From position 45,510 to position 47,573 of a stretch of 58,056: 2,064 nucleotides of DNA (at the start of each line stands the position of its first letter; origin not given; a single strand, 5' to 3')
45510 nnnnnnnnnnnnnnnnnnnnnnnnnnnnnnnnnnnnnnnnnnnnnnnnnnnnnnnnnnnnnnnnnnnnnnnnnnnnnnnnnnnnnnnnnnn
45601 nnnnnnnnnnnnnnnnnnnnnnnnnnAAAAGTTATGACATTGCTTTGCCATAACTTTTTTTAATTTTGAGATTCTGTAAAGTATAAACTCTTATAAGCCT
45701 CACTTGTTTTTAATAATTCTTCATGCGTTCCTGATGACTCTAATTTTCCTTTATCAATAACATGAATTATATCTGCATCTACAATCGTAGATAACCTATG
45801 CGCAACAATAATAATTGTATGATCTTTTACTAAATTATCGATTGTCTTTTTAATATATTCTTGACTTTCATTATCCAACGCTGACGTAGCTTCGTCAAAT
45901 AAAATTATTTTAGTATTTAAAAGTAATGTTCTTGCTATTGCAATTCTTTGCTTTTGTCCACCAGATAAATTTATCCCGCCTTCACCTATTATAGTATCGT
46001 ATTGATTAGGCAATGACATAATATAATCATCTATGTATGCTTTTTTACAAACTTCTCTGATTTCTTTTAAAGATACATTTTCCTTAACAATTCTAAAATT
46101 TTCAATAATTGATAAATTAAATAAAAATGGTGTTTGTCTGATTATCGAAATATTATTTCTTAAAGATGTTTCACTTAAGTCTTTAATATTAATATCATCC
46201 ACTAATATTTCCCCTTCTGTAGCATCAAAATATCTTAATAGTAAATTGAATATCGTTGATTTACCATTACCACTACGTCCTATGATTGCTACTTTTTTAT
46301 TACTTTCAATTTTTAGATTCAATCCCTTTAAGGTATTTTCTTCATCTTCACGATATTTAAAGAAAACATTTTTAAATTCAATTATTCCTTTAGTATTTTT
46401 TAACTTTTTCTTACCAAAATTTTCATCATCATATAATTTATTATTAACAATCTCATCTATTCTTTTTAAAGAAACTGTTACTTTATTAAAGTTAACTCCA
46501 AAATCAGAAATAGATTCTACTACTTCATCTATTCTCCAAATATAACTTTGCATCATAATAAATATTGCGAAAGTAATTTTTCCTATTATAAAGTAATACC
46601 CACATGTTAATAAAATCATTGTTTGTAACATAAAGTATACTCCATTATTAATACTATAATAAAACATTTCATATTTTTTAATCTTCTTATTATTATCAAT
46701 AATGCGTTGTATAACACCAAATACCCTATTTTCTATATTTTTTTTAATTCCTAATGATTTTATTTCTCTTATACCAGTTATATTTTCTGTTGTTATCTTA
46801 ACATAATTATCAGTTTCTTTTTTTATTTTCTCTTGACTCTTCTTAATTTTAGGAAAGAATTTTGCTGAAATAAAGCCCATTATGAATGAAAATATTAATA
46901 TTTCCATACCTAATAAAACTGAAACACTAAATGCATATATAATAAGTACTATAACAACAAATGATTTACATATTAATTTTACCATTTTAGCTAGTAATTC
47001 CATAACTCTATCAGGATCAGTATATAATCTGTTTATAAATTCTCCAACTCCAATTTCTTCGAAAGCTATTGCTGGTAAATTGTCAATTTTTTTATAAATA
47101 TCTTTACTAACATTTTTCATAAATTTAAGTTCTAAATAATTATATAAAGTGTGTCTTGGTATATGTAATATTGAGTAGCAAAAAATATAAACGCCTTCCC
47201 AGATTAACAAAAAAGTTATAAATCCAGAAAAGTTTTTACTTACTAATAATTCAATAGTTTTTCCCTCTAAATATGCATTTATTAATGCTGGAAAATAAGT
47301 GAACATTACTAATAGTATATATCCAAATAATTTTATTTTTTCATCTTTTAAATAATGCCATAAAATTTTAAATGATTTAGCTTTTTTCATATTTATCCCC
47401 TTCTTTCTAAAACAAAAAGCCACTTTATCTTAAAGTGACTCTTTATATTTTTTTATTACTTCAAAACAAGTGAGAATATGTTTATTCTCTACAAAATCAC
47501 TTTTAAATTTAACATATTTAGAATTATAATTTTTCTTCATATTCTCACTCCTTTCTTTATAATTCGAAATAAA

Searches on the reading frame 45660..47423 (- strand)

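Call 3: search_protein_families(library=pfam, proteins=[window:45660-47423:-], max_evalue=0.01)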
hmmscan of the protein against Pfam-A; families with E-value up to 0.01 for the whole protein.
window:45660-47423:- (587 aa): 7 families
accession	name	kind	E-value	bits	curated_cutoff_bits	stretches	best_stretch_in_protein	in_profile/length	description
PF00005.33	ABC_tran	-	1e-29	104.4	25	1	365-514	1-137/137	ABC transporter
PF00664.28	ABC_membrane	-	1.3e-25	91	28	1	33-295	2-267/274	ABC transporter transmembrane region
PF02463.25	SMC_N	-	3.4e-07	30.4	40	1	442-553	110-208/220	RecF/RecN/SMC N terminal domain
PF03193.22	RsgA_GTPase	-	0.00054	20.3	30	1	351-406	83-137/174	RsgA GTPase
PF09818.15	ABC_ATPase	-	0.00075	19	23.2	1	459-547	132-227/283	P-loop domain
PF20720.3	nSTAND3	-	0.0023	18.1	27.2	1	371-418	13-59/155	Novel STAND NTPase 3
PF01926.29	MMR_HSR1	-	0.0029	18.1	21.9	0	377-398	1-22/113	50S ribosome-binding GTPase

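Call 6: search_protein_families(library=ncbifam, proteins=[window:45660-47423:-], max_evalue=0.01)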
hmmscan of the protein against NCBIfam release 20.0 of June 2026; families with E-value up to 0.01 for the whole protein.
window:45660-47423:- (587 aa): 184 families (the best 25 are shown)
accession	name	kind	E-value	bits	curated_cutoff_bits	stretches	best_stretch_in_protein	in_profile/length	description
TIGR02203.1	MsbA_lipidA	equivalog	3.8e-99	332.7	602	1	68-581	60-566/572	lipid A export permease/ATP-binding protein MsbA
TIGR03796.1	NHLM_micro_ABC1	equivalog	4.1e-93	312.9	853.3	1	13-580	137-708/710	NHLP family bacteriocin export ABC transporter peptidase/permease/ATPase subunit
NF045513.1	HepA_fam_ABC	equivalog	4.5e-91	306.1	725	1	92-573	117-598/610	heterocyst formation ABC transporter subunit HepA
TIGR02204.1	MsbA_rel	hypoth_equivalog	1.6e-89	301.1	780.4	1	15-580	3-571/576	ABC transporter, permease/ATP-binding protein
TIGR01846.1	type_I_sec_HlyB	subfamily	5.7e-88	295.9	725.55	1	39-584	148-692/694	type I secretion system permease/ATPase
TIGR00958.1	3a01208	subfamily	1.3e-86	291.4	874.6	1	17-580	149-710/711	antigen peptide transporter 2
NF008381.0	PRK11176.1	equivalog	2.5e-85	287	867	1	98-581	93-576/582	lipid A ABC transporter ATP-binding protein/permease MsbA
NF010178.0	PRK13657.1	equivalog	1.5e-81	274.6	733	1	24-580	13-566/588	glucan ABC transporter ATP-binding protein/ permease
NF052233.1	CphA_assoc_ABC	equivalog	4.7e-81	273.2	880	1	107-585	267-744/766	cyanophycin metabolism-associated ABC transporter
TIGR03375.1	type_I_sec_LssB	subfamily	4.3e-79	266.6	693.1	1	80-575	199-693/696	type I secretion system permease/ATPase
NF008364.0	PRK11160.1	equivalog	3.2e-76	257.1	630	1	102-581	92-572/575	heme ABC transporter ATP-binding protein/permease CydC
TIGR03797.1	NHLM_micro_ABC2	equivalog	1.9e-74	251.4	709.4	1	13-580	119-681/686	NHLP bacteriocin export ABC transporter permease/ATPase subunit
NF008055.0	PRK10789.1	equivalog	5.9e-71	239.6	845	1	18-582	4-569/590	SmdA family multidrug ABC transporter permease/ATP-binding protein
TIGR01193.1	bacteriocin_ABC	subfamily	6.8e-68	229.8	523.85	1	24-581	150-706/708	peptide cleavage/export ABC transporter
TIGR01192.1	chvA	subfamily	2.2e-67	228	585.4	1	24-580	13-566/585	glucan export ABC transporter ATP-binding protein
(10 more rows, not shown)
